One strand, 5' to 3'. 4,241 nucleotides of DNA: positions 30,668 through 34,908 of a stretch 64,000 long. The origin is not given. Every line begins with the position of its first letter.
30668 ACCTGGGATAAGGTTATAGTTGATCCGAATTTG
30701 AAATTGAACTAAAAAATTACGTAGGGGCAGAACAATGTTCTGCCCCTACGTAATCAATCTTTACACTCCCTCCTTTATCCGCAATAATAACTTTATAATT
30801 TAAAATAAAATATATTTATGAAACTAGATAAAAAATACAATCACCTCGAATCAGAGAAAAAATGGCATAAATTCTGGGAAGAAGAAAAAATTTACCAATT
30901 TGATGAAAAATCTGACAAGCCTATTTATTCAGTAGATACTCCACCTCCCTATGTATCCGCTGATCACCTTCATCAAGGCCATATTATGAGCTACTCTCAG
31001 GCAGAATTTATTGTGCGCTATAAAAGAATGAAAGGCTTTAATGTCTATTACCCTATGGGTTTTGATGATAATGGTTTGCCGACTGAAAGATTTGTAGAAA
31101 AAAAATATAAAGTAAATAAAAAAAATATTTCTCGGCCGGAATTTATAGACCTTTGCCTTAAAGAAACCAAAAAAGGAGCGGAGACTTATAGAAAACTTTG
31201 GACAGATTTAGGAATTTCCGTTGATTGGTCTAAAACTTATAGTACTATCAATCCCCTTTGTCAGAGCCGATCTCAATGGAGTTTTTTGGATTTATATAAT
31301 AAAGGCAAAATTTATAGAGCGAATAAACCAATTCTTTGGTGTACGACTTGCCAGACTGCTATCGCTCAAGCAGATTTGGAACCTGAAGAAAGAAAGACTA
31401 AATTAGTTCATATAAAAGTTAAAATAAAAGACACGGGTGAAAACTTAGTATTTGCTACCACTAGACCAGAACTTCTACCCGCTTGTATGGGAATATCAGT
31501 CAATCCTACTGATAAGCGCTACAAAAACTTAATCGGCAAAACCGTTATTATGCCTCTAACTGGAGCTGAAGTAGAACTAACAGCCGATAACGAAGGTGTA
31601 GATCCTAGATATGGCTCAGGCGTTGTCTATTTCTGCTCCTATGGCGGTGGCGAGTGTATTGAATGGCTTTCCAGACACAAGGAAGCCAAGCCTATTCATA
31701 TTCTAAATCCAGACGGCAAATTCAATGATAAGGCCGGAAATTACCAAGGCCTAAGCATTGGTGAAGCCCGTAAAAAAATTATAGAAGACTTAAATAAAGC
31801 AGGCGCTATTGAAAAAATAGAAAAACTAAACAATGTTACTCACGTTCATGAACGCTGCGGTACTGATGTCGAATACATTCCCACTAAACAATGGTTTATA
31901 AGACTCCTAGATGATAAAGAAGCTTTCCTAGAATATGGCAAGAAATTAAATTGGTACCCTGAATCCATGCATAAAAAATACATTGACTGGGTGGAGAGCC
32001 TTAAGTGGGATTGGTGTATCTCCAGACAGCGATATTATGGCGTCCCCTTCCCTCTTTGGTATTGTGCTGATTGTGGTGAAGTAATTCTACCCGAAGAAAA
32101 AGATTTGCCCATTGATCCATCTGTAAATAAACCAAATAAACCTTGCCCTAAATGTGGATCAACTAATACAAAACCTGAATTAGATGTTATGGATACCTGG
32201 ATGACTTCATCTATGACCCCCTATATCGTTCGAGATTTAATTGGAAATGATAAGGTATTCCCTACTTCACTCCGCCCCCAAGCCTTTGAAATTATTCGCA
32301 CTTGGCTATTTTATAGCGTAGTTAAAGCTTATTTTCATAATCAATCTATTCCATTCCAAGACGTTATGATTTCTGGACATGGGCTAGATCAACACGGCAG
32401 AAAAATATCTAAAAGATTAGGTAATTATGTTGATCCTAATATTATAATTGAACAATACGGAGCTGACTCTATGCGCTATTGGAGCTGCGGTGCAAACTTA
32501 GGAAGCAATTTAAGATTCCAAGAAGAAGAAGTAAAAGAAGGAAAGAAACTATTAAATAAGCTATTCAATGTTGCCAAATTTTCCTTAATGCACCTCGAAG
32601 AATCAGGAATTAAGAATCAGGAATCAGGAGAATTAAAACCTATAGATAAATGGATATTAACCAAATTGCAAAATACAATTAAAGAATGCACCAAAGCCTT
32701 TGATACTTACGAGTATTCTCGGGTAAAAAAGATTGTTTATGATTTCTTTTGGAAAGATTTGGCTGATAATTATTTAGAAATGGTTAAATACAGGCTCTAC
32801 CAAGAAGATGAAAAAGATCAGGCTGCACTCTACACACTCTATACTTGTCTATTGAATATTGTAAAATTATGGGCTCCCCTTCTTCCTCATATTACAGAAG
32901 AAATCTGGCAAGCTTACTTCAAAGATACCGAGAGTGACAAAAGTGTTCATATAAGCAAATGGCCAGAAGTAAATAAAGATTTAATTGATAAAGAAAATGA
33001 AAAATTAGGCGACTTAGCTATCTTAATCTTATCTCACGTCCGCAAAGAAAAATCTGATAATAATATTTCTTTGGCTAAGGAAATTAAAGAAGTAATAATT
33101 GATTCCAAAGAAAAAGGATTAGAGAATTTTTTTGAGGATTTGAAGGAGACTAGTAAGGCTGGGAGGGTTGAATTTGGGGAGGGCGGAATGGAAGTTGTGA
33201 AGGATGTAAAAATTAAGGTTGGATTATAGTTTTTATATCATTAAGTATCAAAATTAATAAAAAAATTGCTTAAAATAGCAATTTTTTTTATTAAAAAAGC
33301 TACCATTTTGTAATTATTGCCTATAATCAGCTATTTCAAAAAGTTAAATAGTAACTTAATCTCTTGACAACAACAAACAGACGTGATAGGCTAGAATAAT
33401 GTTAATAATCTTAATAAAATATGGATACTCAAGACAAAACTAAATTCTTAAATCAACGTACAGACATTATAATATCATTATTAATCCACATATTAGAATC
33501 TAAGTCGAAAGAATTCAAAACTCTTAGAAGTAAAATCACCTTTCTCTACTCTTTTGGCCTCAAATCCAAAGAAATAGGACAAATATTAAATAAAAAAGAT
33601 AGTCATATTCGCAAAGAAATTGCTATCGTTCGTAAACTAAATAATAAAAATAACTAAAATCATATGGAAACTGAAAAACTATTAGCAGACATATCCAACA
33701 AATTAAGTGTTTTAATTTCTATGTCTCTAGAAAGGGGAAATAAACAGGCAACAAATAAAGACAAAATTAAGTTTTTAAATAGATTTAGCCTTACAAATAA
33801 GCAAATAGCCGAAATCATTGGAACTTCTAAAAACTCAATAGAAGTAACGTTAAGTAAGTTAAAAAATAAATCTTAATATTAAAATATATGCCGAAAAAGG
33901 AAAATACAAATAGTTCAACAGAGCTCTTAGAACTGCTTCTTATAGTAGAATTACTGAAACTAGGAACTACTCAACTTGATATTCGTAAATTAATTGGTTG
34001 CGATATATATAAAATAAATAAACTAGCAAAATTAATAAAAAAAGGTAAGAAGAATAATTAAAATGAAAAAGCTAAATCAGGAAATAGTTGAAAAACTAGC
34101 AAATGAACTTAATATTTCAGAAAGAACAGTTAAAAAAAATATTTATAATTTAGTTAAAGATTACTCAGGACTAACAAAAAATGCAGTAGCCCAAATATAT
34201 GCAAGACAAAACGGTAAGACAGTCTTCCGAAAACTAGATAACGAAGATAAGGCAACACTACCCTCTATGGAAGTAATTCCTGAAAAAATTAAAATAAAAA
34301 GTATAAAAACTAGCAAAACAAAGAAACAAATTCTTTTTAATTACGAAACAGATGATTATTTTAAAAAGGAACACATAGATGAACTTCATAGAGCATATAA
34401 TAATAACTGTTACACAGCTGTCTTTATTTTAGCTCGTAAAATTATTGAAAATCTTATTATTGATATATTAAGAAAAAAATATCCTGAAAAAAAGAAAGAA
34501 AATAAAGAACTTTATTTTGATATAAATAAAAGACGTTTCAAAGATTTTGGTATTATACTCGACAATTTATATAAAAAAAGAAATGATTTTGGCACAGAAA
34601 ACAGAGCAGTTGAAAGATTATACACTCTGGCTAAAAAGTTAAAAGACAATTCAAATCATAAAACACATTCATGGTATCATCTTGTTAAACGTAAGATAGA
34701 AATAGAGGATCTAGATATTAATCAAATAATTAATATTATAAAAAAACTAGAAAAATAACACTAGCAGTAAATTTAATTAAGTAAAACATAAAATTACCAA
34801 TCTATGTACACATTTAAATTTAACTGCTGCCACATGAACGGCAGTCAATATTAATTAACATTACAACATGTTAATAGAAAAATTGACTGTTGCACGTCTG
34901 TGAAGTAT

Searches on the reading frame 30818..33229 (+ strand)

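Call 33: search_protein_families(library=pfam, proteins=[window:30818-33229:+], max_evalue=0.01)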
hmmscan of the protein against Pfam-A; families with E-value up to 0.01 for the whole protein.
window:30818-33229:+ (803 aa): 3 families
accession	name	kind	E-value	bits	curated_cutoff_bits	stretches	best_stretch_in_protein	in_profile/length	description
PF00133.28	tRNA-synt_1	-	4.9e-89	299.4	22.7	1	15-567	1-413/414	tRNA synthetases class I (I, L, M and V)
PF08264.19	Anticodon_1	-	1.8e-40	138.6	25.1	1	610-759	1-147/148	Anticodon-binding domain of tRNA ligase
PF09334.17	tRNA-synt_1g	-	1.6e-17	63.8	20.1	3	39-184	3-132/391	tRNA synthetases class I (M)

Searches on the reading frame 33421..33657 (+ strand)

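Call 46: search_protein_families(library=pfam, proteins=[window:33421-33657:+], max_evalue=1)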
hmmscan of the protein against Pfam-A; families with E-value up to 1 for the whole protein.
window:33421-33657:+ (78 aa): 5 families
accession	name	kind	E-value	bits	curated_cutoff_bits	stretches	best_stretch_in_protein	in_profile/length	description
PF23654.1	ARM_LIN_2nd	-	8e-05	22.7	27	1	15-71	50-105/164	E3 ubiquitin-protein ligase LIN-like, ARM repeat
PF17542.7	RP853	-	0.014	15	25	1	3-65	96-158/317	Uncharacterized RP853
PF04695.18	Pex14_N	-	0.017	15.2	23.2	1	35-57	23-45/46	Pex14 N-terminal domain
PF16528.11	Exo84_C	-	0.044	14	32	1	10-71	55-115/205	Exocyst component 84 C-terminal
PF03444.21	HrcA_DNA-bdg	-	0.092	12.9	21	1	47-74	24-51/79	Winged helix-turn-helix transcription repressor, HrcA DNA-binding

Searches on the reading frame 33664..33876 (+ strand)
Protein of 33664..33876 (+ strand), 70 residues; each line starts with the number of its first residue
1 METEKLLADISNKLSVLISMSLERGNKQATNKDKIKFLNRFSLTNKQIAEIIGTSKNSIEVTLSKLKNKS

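Call 46: search_protein_families(library=pfam, proteins=[window:33664-33876:+], max_evalue=1)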
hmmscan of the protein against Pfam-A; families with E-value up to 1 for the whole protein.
window:33664-33876:+ (70 aa): 6 families
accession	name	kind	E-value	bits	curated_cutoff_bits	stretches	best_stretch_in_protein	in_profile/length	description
PF13545.12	HTH_Crp_2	-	0.00033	21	27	1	39-69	19-49/70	Crp-like helix-turn-helix domain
PF08281.18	Sigma70_r4_2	-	0.0037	17.3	25.7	1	42-65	26-49/54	Sigma-70, region 4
PF10078.15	DUF2316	-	0.024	15.3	26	1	20-64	1-45/89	Uncharacterized protein conserved in bacteria (DUF2316)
PF17762.8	HTH_ParB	-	0.052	14.1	22.6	1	37-64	15-42/102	ParB HTH domain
PF17021.10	Mei5_like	-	0.052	14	32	1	28-69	51-92/118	Putative double-strand recombination repair-like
PF00196.25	GerE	-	0.054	13.6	23.5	1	43-69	18-44/57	Bacterial regulatory proteins, luxR family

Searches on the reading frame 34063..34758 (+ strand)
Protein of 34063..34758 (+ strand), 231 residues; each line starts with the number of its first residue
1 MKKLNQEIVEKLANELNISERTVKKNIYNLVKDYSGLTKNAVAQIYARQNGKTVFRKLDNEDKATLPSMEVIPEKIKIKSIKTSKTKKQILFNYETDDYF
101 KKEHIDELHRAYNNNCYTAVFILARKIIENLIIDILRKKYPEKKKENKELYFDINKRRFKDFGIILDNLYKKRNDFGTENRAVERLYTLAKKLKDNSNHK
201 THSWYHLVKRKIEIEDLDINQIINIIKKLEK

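Call 33: search_protein_families(library=pfam, proteins=[window:34063-34758:+], max_evalue=0.01)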
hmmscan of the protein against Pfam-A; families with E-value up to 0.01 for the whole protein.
window:34063-34758:+ (231 aa): 3 families
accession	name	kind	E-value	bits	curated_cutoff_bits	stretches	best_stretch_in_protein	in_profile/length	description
PF13730.12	HTH_36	-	0.0021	18.2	25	0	9-32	28-51/55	Helix-turn-helix domain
PF08279.18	HTH_11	-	0.0033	17.7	25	0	10-49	19-50/55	HTH domain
PF00046.35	Homeodomain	-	0.0073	16.5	22.9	0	2-24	23-45/57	Homeodomain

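Call 46: search_protein_families(library=pfam, proteins=[window:34063-34758:+], max_evalue=1)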
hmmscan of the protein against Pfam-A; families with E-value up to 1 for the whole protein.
window:34063-34758:+ (231 aa): 7 families
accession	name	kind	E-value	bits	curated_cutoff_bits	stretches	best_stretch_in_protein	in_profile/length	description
PF13730.12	HTH_36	-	0.0021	18.2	25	1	9-32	28-51/55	Helix-turn-helix domain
PF08279.18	HTH_11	-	0.0033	17.7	25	1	10-49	19-50/55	HTH domain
PF00046.35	Homeodomain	-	0.0073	16.5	22.9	1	2-24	23-45/57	Homeodomain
PF00196.25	GerE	-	0.027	14.6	23.5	1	11-31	22-42/57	Bacterial regulatory proteins, luxR family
PF03607.23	DCX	-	0.06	13.9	22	1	154-192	2-38/60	Doublecortin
PF21715.3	CggR_N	-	0.12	12.6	30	1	11-59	22-68/71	CggR N-terminal DNA binding domain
PF08220.18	HTH_DeoR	-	0.15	12.3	21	1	9-35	17-43/57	DeoR-like helix-turn-helix domain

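Call 55: find_homologous_proteins(query=window:34063-34758:+, max_evalue=0.001)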
Query window:34063-34758:+ (231 aa): 190 proteins with E <= 0.001 among 2077 candidates; the best 120 are listed.
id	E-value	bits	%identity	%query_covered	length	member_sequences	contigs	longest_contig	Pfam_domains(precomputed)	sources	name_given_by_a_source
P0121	1.1e-140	485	100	100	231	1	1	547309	-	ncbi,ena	-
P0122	2.6e-89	317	67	100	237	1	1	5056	-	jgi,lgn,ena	-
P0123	1.3e-86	308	67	100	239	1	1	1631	-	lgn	-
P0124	4.0e-86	306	65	100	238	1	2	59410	-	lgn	-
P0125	7.8e-85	302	63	100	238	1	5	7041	-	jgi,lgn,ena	-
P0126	2.1e-83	298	63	100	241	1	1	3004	-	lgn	-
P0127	4.5e-83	296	65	100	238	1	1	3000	-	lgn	-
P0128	1.3e-82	295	65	100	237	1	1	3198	-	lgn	-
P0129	4.2e-81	290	63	100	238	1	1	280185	-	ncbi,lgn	-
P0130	7.7e-81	289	61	100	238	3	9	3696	-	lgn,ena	-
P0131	8.9e-81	289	65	100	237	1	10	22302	-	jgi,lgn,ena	jgi:hypothetical protein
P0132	9.2e-81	289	61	100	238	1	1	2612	-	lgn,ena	-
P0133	1.2e-80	288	63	96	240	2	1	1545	-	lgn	-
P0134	1.1e-79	285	64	100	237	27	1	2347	-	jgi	-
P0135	1.3e-79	285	61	100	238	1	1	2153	-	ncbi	-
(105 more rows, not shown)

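Call 56: find_encoding_contigs(protein=P0124, flank=10000, max_places=2)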
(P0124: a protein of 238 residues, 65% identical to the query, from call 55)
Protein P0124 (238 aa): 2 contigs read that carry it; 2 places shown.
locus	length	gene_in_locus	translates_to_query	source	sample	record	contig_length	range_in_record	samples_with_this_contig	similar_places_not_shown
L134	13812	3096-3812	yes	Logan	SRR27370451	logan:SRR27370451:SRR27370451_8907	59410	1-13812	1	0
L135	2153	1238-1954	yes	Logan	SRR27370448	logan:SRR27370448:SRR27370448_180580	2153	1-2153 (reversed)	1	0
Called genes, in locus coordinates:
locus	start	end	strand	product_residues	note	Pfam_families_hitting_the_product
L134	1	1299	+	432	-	?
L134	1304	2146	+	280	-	PF00226:DnaJ, PF01556:DnaJ_C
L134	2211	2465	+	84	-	-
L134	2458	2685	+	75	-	-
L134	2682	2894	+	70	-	-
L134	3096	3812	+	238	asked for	-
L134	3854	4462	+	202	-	PF00702:Hydrolase, PF13419:HAD_2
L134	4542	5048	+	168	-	PF00856:SET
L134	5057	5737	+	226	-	PF00565:SNase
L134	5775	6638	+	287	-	PF00892:EamA, PF03151:TPT (faint), PF00892:EamA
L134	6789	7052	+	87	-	-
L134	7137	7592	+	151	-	-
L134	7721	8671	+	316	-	PF10017:Methyltransf_33, PF13847:Methyltransf_31 (weak), PF13649:Methyltransf_25 (faint)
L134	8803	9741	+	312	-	PF01633:Choline_kinase, PF01636:APH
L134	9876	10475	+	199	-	PF00857:Isochorismatase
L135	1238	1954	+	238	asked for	-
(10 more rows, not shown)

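Call 57: find_encoding_contigs(protein=P0129, flank=10000, max_places=2)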
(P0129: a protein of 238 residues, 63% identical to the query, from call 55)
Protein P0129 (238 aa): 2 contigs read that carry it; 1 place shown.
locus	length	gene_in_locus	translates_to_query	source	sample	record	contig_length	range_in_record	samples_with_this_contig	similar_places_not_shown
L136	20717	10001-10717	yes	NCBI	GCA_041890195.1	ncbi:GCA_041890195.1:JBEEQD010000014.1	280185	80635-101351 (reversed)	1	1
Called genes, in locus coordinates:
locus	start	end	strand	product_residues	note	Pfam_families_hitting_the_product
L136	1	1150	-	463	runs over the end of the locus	PF00206:Lyase_1, PF10397:ADSL_C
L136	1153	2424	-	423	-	PF00709:Adenylsucc_synt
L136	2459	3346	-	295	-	PF00009:GTP_EFTU, PF00350:Dynamin_N (weak), PF01926:MMR_HSR1, PF02421:FeoB_N, PF04548:AIG1 (weak), PF10662:PduV-EutP (weak), PF16897:MMR_HSR1_Xtn (faint), PF07650:KH_2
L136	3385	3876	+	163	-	PF04542:Sigma70_r2, PF04545:Sigma70_r4, PF08281:Sigma70_r4_2, PF13936:HTH_38 (weak)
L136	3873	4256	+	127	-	-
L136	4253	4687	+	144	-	PF09136:Glucodextran_B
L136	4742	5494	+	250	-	PF18914:DUF5666 (faint)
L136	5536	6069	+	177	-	PF01625:PMSR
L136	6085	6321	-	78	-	-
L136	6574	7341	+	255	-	-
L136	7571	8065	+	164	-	-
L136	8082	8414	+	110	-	PF23477:zf_Tbcl_2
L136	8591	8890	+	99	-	PF01541:GIY-YIG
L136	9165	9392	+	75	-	-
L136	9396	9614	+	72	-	PF08281:Sigma70_r4_2 (weak), PF00196:GerE (weak)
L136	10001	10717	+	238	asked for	-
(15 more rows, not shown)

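Call 58: find_encoding_contigs(protein=P0131, flank=10000, max_places=4)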
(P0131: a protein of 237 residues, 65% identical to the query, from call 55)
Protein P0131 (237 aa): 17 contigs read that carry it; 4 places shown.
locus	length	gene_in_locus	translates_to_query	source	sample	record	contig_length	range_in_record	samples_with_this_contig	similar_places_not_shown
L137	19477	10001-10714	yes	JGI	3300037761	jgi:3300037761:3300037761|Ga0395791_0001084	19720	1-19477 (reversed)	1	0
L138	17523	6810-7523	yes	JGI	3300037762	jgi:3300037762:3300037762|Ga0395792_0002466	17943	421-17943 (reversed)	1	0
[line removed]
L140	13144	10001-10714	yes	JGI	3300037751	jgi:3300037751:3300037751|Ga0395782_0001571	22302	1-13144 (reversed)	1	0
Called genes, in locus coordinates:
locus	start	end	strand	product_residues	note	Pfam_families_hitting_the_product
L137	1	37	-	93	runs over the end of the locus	?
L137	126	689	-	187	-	PF07331:TctB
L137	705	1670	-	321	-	PF03401:TctC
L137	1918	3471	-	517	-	PF01019:G_glu_transpept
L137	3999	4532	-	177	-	-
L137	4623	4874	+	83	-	-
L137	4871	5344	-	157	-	-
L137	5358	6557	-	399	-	PF01381:HTH_3, PF06114:Peptidase_M78 (weak)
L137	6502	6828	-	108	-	PF05015:HigB-like_toxin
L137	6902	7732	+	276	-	-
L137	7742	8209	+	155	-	-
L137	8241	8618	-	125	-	PF01972:SDH_protease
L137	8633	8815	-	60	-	-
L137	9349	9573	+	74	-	-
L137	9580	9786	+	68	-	-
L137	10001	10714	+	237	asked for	-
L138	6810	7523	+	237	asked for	-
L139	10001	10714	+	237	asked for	-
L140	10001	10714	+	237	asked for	-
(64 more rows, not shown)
